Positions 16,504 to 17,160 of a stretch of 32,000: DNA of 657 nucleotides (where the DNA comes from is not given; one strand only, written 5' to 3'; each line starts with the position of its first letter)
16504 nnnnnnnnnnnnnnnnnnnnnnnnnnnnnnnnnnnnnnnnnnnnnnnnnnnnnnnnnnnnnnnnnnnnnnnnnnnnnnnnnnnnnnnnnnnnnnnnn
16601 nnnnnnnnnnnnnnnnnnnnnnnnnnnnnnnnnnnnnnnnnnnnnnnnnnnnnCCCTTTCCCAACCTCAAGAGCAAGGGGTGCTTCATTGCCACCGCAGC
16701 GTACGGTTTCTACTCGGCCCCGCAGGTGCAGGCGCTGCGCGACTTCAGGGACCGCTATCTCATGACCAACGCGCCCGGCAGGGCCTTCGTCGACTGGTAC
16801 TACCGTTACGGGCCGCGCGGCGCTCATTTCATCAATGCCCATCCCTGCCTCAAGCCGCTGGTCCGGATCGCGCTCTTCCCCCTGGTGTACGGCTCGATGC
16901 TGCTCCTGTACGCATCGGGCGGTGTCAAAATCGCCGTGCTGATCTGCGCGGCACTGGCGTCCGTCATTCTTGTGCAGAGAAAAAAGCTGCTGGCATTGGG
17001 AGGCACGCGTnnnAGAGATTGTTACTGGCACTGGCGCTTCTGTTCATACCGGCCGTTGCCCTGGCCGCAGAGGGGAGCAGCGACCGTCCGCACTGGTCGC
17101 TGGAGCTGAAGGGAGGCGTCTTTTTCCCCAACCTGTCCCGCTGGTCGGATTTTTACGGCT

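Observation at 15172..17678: CFI-box-type surface protein translationally coupled to a dedicated small OMP barrel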

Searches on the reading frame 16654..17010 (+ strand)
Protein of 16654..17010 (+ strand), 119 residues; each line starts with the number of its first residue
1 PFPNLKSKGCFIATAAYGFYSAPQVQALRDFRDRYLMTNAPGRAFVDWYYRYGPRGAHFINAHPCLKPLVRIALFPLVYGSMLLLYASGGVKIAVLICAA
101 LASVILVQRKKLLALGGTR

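Call 42: search_protein_representatives(protein=window:16654-17010:+)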
Query: 119 residues. Proteins with E-value up to 0.001 (for the whole library): 21584; up to 1e-10: 6493; up to 1e-30: 55. The best 150 are listed.
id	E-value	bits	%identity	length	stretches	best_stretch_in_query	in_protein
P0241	4.3e-45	168.8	71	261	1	1-114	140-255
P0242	1.9e-43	163.5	63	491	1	2-118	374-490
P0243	2.4e-43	163.2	70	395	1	2-108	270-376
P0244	8.2e-42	158.2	64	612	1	2-119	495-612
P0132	9.0e-42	158.1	69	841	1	1-111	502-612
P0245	6.6e-41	155.3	60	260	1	1-119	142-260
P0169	9.3e-41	154.8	66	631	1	3-117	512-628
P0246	3.3e-40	153.1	67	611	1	2-111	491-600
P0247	6.7e-40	152.1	55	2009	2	8-80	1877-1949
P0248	6.8e-40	152.0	61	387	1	1-119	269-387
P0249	3.7e-39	149.7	65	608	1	1-109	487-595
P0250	8.9e-39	148.4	63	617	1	1-117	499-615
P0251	3.3e-38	146.6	63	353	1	1-119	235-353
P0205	1.9e-37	144.2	63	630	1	1-111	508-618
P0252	2.5e-37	143.7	60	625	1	3-118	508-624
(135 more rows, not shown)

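Call 64: predict_structure(alignment_id=A4)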
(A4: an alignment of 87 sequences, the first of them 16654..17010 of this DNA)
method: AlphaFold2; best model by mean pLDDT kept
length: 119 residues; sequences in the alignment: 87
mean_pLDDT: 84.8   pTM: 0.69
mean pLDDT of the five models: 84.8, 84.3, 82.3, 81.8, 75.3
residues with pLDDT >= 90: 63; 70-90: 41; 50-70: 7; < 50: 8
segments of 3 or more residues with pLDDT < 50: 1-6
pLDDT, mean of each block of 10 residues (from residue 1): 47 87 91 93 92 91 95 93 90 87 87 63
secondary structure, 60 per line:
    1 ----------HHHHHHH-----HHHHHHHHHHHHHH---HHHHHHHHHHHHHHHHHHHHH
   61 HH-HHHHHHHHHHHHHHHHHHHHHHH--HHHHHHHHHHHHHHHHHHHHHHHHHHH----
elements in order: H11-17 H23-36 H40-62 H64-86 H89-115

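Call 68: fold_search(model_id=the predicted structure, library=pdb)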
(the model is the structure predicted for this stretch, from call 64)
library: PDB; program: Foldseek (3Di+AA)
matches with E <= 10: 5; with E <= 0.001: 0
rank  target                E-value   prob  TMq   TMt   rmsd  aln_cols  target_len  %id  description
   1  6fl0_Q                5.7e+00  0.11  0.32  0.23  11.4        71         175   11  Crystal structure of the membrane attack complex assembly inhibitor BGA71 from Lyme disease agent Borreliella bavarien (released 2018-08-08)
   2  1qry_MODEL_1_A        6.4e+00  0.04  0.15  0.21   9.8        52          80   25  Homeobox protein VND (ventral nervous system defective protein) (released 1999-07-06)
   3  5n86_A                6.7e+00  0.12  0.25  0.21   4.0        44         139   20  Crystal structure of FAS1 domain of hyaluronic acid receptor stabilin-2 (released 2018-06-27)
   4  5n86_B                7.2e+00  0.11  0.24  0.21   3.6        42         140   21  Crystal structure of FAS1 domain of hyaluronic acid receptor stabilin-2 (released 2018-06-27)
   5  4tuh_A                8.0e+00  0.02  0.18  0.15  12.6       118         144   14  Bcl-xL in complex with inhibitor (Compound 10) (released 2014-10-15)

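Call 76: search_solved_structures(query=window:16654-17010:+, max_evalue=1)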
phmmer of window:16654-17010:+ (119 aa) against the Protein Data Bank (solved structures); distinct sequences matched with E-value up to 1: 1.
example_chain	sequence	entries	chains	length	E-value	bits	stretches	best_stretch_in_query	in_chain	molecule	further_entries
6lp5_A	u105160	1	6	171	0.51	13.6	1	18-50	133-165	Ferritin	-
